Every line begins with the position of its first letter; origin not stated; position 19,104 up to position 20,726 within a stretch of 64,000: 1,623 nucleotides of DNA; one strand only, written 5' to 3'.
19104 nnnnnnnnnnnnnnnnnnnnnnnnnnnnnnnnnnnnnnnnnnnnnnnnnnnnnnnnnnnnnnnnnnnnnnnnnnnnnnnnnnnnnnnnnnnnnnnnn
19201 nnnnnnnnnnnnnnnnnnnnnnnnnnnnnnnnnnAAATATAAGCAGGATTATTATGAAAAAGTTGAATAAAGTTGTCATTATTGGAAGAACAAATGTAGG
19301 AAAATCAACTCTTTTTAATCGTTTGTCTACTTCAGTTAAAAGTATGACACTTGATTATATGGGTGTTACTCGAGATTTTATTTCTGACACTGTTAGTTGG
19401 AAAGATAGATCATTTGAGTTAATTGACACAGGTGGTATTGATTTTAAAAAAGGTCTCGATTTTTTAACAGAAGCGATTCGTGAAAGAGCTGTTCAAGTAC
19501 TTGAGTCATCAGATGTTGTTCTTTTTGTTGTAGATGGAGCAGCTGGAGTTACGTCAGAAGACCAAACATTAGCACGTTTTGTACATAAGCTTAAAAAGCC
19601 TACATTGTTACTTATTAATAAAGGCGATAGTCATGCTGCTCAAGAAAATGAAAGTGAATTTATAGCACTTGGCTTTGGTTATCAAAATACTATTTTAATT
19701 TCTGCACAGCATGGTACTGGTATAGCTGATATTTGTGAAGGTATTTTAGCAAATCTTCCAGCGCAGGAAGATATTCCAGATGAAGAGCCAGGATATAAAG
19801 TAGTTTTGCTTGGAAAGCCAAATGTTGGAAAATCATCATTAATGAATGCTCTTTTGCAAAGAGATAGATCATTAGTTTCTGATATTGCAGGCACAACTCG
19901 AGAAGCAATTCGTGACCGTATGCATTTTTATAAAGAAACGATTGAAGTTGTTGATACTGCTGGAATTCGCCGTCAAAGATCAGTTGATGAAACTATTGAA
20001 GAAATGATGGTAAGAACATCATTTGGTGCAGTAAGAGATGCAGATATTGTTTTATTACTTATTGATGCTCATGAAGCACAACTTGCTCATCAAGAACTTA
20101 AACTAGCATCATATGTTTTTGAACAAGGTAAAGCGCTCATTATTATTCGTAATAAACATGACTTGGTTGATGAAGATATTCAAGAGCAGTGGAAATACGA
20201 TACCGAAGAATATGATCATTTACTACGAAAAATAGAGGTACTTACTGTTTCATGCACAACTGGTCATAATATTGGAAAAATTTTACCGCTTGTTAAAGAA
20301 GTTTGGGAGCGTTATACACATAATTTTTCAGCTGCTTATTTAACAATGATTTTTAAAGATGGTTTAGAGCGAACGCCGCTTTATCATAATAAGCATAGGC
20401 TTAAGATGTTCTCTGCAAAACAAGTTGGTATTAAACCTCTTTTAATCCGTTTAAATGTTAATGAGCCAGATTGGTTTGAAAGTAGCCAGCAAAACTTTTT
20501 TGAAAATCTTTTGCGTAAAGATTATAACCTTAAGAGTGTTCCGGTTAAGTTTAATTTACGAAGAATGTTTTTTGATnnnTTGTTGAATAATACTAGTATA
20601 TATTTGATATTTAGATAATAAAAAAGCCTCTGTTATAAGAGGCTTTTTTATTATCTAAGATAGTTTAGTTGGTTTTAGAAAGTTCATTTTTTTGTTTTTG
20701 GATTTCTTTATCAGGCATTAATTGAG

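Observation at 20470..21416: Duplicated der 3' end (4 differences, all synonymous) bracketing a 0.7-kb insertion that carries a secreted-protein gene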

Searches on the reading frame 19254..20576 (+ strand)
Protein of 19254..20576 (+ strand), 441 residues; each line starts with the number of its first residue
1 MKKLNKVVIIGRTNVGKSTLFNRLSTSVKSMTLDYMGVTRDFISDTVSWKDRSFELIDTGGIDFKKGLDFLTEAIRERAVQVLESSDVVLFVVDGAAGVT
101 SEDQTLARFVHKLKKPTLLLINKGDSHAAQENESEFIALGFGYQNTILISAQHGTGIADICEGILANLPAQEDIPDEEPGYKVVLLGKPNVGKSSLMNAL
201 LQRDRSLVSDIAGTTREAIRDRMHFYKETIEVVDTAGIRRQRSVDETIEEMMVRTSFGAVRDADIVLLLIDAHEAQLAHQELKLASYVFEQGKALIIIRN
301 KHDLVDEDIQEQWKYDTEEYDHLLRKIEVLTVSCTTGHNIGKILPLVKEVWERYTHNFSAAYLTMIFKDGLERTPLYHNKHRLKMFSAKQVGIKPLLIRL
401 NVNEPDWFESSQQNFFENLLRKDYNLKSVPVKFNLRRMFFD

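Call 9: find_related_loci(query=window:19254-20576:+, collection=genome_contigs, flank=10000)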
Query window:19254-20576:+ (441 aa) in genome_contigs; peptide patterns used: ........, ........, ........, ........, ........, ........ (x = any residue, [..] = any of these).
30 stretches matched a pattern; 3 encode a relative of the query (tblastn E <= 1e-3); 3 distinct loci.
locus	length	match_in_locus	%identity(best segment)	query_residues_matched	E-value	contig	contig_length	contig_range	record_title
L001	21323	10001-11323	98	1-441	0e+0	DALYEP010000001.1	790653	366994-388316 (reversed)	MAG TPA_asm: Candidatus Babeliales bacterium isolate CTOTU14257 NODE_1_length_790653_cov_10.893357, whole genome shotgun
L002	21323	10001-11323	94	1-441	0e+0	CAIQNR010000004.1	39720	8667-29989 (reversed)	uncultured bacterium isolate VK2_bin-0242 genome assembly, contig: bin-0242:04/45, whole genome shotgun sequence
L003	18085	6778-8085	60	1-438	0e+0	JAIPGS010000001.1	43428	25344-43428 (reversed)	MAG: Candidatus Babeliales bacterium isolate Tobar13.5m-G55 Tobar13-5m-C965, whole genome shotgun sequence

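Call 10: find_encoding_contigs(protein=window:19254-20576:+, flank=6000, max_places=10)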
Protein window:19254-20576:+ (441 aa): no gene with exactly this product is on record in the collection.

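Call 17: find_related_loci(query=window:19254-20576:+, collection=metagenome_contigs, flank=10000)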
Query window:19254-20576:+ (441 aa) in metagenome_contigs; peptide patterns used: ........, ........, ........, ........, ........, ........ (x = any residue, [..] = any of these).
67 stretches matched a pattern; 4 encode a relative of the query (tblastn E <= 1e-3); 4 distinct loci.
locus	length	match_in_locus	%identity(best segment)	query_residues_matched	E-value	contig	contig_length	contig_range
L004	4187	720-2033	70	1-440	0e+0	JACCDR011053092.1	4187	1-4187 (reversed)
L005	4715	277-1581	61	2-438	0e+0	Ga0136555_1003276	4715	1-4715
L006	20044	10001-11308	61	1-438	0e+0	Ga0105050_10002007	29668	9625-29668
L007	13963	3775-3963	40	185-246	8e-8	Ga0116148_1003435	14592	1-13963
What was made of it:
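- Tried and rejected: It returned only distant relatives at 70% identity or less (call 17).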

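Call 18: search_protein_families(library=pfam, proteins=[window:19254-20576:+], max_evalue=0.01)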
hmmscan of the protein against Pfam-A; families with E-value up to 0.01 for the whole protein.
window:19254-20576:+ (441 aa): 32 families (the best 25 are shown)
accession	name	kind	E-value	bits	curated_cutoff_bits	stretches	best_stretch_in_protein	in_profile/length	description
PF01926.29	MMR_HSR1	-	2.5e-54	182.7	21.9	2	6-123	1-113/113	50S ribosome-binding GTPase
PF02421.24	FeoB_N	-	1e-27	97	27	2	182-343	2-152/156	Ferrous iron transport protein B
PF00009.33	GTP_EFTU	-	9e-20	71.5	26.5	2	3-169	2-187/188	Elongation factor Tu GTP binding domain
PF04548.22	AIG1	-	5.6e-18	65.5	27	2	6-112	2-109/212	AIG1 family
PF00350.29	Dynamin_N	-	2.9e-16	60.4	27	1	225-301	98-167/168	Dynamin family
PF03193.22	RsgA_GTPase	-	1.8e-12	47.9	30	1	114-239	53-169/174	RsgA GTPase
PF14714.11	KH_dom-like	-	4.1e-12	46.7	27.3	1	361-436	5-81/81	KH-domain-like of EngA bacterial GTPase enzymes, C-terminal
PF08477.19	Roc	-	1.6e-10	41.7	27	2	182-303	1-119/119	Ras of Complex, Roc, domain of DAPkinase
PF00071.28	Ras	-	1.6e-09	38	21.6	1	182-322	1-129/162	Ras family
PF00025.27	Arf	-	3.5e-08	33.5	22.3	1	3-132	13-133/174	ADP-ribosylation factor family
PF09439.16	SRPRB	-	1.1e-07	31.8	25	1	4-98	3-85/178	Signal recognition particle receptor beta subunit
PF00005.33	ABC_tran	-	2e-06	28.9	25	0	178-264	9-80/137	ABC transporter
PF13401.12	AAA_22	-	3.5e-06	27.8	27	0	7-106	8-101/130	AAA domain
PF10662.15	PduV-EutP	-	2.9e-05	24.3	21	0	5-161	2-138/143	Ethanolamine utilisation - propanediol utilisation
PF04670.18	Gtr1_RagA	-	3.7e-05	23.7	22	0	6-115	1-107/232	Gtr1/RagA G protein conserved region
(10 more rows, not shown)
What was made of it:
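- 19254..20579 (+): der (engA), the ribosome-biogenesis GTPase, 441 aa; the functional gene. Pfam finds 2x MMR_HSR1 plus KH_dom-like (call 18).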

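Call 39: find_homologous_proteins(query=window:19254-20576:+, max_evalue=1e-100)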
Query window:19254-20576:+ (441 aa): 1134 proteins with E <= 1e-100 among 8000 candidates; the best 120 are listed.
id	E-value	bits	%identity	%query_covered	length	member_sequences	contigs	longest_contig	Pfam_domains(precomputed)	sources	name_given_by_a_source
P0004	1.6e-276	935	95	100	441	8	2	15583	PF01926.30,PF00025.28,PF09439.17,PF08477.20,PF00350.30,PF03193.23,PF04670.19,PF04548.23,PF00005.34,PF02421.25,PF13521.13,PF00009.34,PF14714.12,PF00071.29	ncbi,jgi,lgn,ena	jgi:GTP-binding protein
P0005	6.4e-242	821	80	100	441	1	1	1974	PF01926.30,PF00025.28,PF09439.17,PF08477.20,PF00350.30,PF03193.23,PF04548.23,PF00005.34,PF02421.25,PF00009.34,PF14714.12,PF00071.29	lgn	-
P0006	8.5e-224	761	78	100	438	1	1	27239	PF01926.30,PF00025.28,PF09439.17,PF08477.20,PF00350.30,PF03193.23,PF10662.16,PF16897.11,PF04548.23,PF00005.34,PF02421.25,PF00009.34,PF14714.12,PF00071.29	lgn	-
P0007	1.5e-211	721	73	100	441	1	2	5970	PF01926.30,PF00025.28,PF09439.17,PF08477.20,PF00350.30,PF03193.23,PF04548.23,PF00005.34,PF02421.25,PF00009.34,PF14714.12,PF00071.29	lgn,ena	-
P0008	9.3e-198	676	70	100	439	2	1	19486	PF01926.30,PF09439.17,PF08477.20,PF00350.30,PF13401.13,PF03193.23,PF10662.16,PF16897.11,PF04548.23,PF00005.34,PF02421.25,PF00009.34,PF14714.12,PF00071.29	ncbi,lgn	-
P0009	3.6e-194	664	69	100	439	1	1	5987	PF01926.30,PF00025.28,PF09439.17,PF08477.20,PF00350.30,PF03193.23,PF10662.16,PF04548.23,PF02421.25,PF00009.34,PF14714.12,PF00071.29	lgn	-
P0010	6.5e-194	663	68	100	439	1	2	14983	PF01926.30,PF00025.28,PF09439.17,PF08477.20,PF00350.30,PF03193.23,PF10662.16,PF04548.23,PF02421.25,PF00009.34,PF14714.12,PF00071.29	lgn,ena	-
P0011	1.1e-191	656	68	100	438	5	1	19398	PF01926.30,PF00025.28,PF08477.20,PF00350.30,PF13401.13,PF03193.23,PF10662.16,PF04548.23,PF00005.34,PF02421.25,PF00009.34,PF14714.12,PF00071.29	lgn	-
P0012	2.0e-191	655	68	100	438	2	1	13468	PF01926.30,PF00025.28,PF09439.17,PF08477.20,PF00350.30,PF03193.23,PF10662.16,PF04548.23,PF00005.34,PF02421.25,PF00009.34,PF14714.12,PF00071.29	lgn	-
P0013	4.6e-191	654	67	100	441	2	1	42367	PF01926.30,PF00025.28,PF09439.17,PF08477.20,PF00350.30,PF03193.23,PF10662.16,PF16897.11,PF04548.23,PF00005.34,PF02421.25,PF00009.34,PF14714.12,PF00071.29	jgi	jgi:GTP-binding protein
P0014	7.4e-191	653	67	100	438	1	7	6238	PF01926.30,PF00025.28,PF09439.17,PF08477.20,PF00350.30,PF03193.23,PF10662.16,PF13238.13,PF04548.23,PF00005.34,PF02421.25,PF00009.34,PF14714.12,PF00071.29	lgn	-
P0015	1.0e-190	652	67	100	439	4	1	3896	PF01926.30,PF00025.28,PF09439.17,PF08477.20,PF00350.30,PF13401.13,PF03193.23,PF10662.16,PF04548.23,PF00005.34,PF02421.25,PF00009.34,PF14714.12,PF00071.29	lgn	-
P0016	1.4e-190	652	66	100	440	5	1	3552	PF01926.30,PF09439.17,PF08477.20,PF00350.30,PF03193.23,PF10662.16,PF16897.11,PF04548.23,PF00005.34,PF02421.25,PF00009.34,PF14714.12,PF00071.29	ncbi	-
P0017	1.5e-190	652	67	100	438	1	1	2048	PF01926.30,PF00025.28,PF08477.20,PF00350.30,PF02421.25,PF00009.34,PF03193.23,PF10662.16,PF14714.12,PF04548.23,PF00071.29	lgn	-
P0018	4.3e-190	650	67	100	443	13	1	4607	PF01926.30,PF00025.28,PF09439.17,PF08477.20,PF00350.30,PF13401.13,PF03193.23,PF10662.16,PF16897.11,PF04548.23,PF00005.34,PF02421.25,PF00009.34,PF14714.12,PF00071.29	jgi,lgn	-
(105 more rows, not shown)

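Call 40: list_cluster_members(proteins=[P0004])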
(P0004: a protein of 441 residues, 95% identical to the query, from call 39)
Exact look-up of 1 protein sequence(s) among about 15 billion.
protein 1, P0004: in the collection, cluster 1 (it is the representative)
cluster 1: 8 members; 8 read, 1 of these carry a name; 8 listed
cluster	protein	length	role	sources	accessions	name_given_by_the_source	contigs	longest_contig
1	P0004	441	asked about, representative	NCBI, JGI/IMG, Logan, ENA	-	GTP-binding protein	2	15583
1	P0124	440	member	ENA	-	-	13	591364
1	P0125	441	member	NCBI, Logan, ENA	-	-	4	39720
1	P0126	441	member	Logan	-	-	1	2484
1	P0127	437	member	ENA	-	-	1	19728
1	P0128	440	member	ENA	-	-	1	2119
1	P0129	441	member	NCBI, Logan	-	-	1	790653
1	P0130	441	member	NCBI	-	-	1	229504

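Call 41: find_encoding_contigs(protein=P0004, flank=6000, max_places=4)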
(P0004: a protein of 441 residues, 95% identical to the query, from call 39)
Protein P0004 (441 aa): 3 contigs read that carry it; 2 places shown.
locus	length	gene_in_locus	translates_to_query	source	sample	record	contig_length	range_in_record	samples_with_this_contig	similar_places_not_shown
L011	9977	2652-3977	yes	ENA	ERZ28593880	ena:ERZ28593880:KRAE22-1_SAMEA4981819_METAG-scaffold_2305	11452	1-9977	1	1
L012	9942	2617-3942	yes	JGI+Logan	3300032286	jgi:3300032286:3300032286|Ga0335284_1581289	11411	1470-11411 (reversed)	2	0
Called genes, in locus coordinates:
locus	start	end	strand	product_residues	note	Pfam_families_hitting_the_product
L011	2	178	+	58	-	?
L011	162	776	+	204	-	-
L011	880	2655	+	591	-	PF13177:DNA_pol3_delta2, PF00004:AAA, PF13401:AAA_22 (weak), PF22608:DNAX_ATPase_lid, PF12169:DNA_pol3_gamma3 (weak)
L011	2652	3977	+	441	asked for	PF00009:GTP_EFTU, PF01926:MMR_HSR1, PF02421:FeoB_N, PF04548:AIG1, PF01926:MMR_HSR1, PF02421:FeoB_N, PF04548:AIG1, PF14714:KH_dom-like, +10 more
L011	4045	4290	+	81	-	-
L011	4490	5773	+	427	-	PF03553:Na_H_antiporter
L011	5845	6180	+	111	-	PF02482:Ribosomal_S30AE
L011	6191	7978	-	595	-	PF02683:DsbD_TM, PF13386:DsbD_2 (weak), PF13098:Thioredoxin_2 (weak), PF13899:Thioredoxin_7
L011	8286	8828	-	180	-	-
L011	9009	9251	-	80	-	-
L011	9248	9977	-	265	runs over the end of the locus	PF09922:LiaF-like_C (faint), PF13349:DUF4097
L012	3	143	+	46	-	?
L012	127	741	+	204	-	-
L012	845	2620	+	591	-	PF13177:DNA_pol3_delta2, PF00004:AAA, PF13401:AAA_22 (weak), PF22608:DNAX_ATPase_lid, PF12169:DNA_pol3_gamma3 (weak)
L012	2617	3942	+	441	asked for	PF00009:GTP_EFTU, PF01926:MMR_HSR1, PF02421:FeoB_N, PF04548:AIG1, PF01926:MMR_HSR1, PF02421:FeoB_N, PF04548:AIG1, PF14714:KH_dom-like, +10 more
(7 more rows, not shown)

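Call 42: find_encoding_contigs(protein=P0124, flank=6000, max_places=6)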
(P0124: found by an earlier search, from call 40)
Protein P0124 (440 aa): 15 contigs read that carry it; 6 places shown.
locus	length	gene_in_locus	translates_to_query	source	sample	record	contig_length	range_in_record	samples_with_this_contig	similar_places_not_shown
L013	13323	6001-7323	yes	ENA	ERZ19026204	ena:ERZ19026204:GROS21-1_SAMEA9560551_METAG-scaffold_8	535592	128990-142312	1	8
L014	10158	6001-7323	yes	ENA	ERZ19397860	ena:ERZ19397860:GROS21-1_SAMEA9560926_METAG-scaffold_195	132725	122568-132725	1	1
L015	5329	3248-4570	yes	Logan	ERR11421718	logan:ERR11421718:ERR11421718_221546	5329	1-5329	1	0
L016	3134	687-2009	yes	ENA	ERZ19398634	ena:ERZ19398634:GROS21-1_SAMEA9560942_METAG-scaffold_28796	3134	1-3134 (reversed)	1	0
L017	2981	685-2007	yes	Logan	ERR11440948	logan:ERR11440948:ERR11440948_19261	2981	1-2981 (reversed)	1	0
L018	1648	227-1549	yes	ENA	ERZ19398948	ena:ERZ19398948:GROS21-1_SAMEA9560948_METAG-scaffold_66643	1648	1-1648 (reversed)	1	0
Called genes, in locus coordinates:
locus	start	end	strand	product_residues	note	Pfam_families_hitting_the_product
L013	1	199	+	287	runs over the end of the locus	PF01569:PAP2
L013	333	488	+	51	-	PF18930:DUF5679 (weak)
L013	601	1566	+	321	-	PF01207:Dus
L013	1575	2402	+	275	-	PF04085:MreC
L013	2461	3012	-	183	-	-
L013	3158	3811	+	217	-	-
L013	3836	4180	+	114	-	-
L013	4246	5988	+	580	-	PF13177:DNA_pol3_delta2, PF00004:AAA, PF07728:AAA_5 (faint), PF13401:AAA_22 (weak), PF22608:DNAX_ATPase_lid, PF12169:DNA_pol3_gamma3 (weak)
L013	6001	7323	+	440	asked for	PF00009:GTP_EFTU, PF01926:MMR_HSR1, PF02421:FeoB_N, PF04548:AIG1 (weak), PF09439:SRPRB (weak), PF01926:MMR_HSR1, PF02421:FeoB_N, PF14714:KH_dom-like, +10 more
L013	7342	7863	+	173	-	-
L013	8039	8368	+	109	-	PF02482:Ribosomal_S30AE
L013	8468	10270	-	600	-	PF02683:DsbD_TM, PF13386:DsbD_2 (weak), PF13098:Thioredoxin_2, PF13899:Thioredoxin_7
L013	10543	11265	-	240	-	-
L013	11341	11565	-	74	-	-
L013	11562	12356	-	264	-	PF09922:LiaF-like_C (faint), PF13349:DUF4097 (faint)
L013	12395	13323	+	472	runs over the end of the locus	PF01743:PolyA_pol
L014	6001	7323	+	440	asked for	PF00009:GTP_EFTU, PF01926:MMR_HSR1, PF02421:FeoB_N, PF04548:AIG1 (weak), PF09439:SRPRB (weak), PF01926:MMR_HSR1, PF02421:FeoB_N, PF14714:KH_dom-like, +10 more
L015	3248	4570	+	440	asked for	PF00009:GTP_EFTU, PF01926:MMR_HSR1, PF02421:FeoB_N, PF04548:AIG1 (weak), PF09439:SRPRB (weak), PF01926:MMR_HSR1, PF02421:FeoB_N, PF14714:KH_dom-like, +10 more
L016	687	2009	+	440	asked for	PF00009:GTP_EFTU, PF01926:MMR_HSR1, PF02421:FeoB_N, PF04548:AIG1 (weak), PF09439:SRPRB (weak), PF01926:MMR_HSR1, PF02421:FeoB_N, PF14714:KH_dom-like, +10 more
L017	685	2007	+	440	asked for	PF00009:GTP_EFTU, PF01926:MMR_HSR1, PF02421:FeoB_N, PF04548:AIG1 (weak), PF09439:SRPRB (weak), PF01926:MMR_HSR1, PF02421:FeoB_N, PF14714:KH_dom-like, +10 more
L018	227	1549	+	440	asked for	PF00009:GTP_EFTU, PF01926:MMR_HSR1, PF02421:FeoB_N, PF04548:AIG1 (weak), PF09439:SRPRB (weak), PF01926:MMR_HSR1, PF02421:FeoB_N, PF14714:KH_dom-like, +10 more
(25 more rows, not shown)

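Call 43: find_encoding_contigs(protein=P0127, flank=6000, max_places=4)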
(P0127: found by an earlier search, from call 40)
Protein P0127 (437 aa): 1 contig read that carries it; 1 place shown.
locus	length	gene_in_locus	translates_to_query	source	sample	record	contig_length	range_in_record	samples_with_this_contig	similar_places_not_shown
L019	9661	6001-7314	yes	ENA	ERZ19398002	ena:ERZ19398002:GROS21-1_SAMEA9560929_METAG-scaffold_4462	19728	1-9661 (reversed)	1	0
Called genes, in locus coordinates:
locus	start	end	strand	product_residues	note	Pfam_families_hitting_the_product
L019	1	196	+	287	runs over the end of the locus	PF01569:PAP2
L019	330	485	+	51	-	PF18930:DUF5679 (weak)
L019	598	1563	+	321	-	PF01207:Dus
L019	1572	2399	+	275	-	PF04085:MreC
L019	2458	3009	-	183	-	-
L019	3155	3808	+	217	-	-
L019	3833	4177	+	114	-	-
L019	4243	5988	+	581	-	-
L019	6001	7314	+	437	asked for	PF00009:GTP_EFTU, PF01926:MMR_HSR1, PF02421:FeoB_N, PF04548:AIG1 (weak), PF09439:SRPRB (weak), PF01926:MMR_HSR1, PF02421:FeoB_N, PF14714:KH_dom-like, +10 more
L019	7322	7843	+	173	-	-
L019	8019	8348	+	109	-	PF02482:Ribosomal_S30AE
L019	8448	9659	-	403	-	?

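Call 44: find_encoding_contigs(protein=P0128, flank=6000, max_places=4)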
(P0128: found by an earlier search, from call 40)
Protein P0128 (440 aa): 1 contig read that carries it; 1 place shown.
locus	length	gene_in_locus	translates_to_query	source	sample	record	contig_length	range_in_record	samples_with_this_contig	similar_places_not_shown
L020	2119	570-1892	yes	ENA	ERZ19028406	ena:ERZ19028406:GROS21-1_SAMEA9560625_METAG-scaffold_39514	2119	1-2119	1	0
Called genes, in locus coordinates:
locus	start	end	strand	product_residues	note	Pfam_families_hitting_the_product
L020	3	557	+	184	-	?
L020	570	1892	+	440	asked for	PF00009:GTP_EFTU, PF01926:MMR_HSR1, PF02421:FeoB_N, PF04548:AIG1 (weak), PF09439:SRPRB (weak), PF01926:MMR_HSR1, PF02421:FeoB_N, PF14714:KH_dom-like, +10 more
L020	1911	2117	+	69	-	?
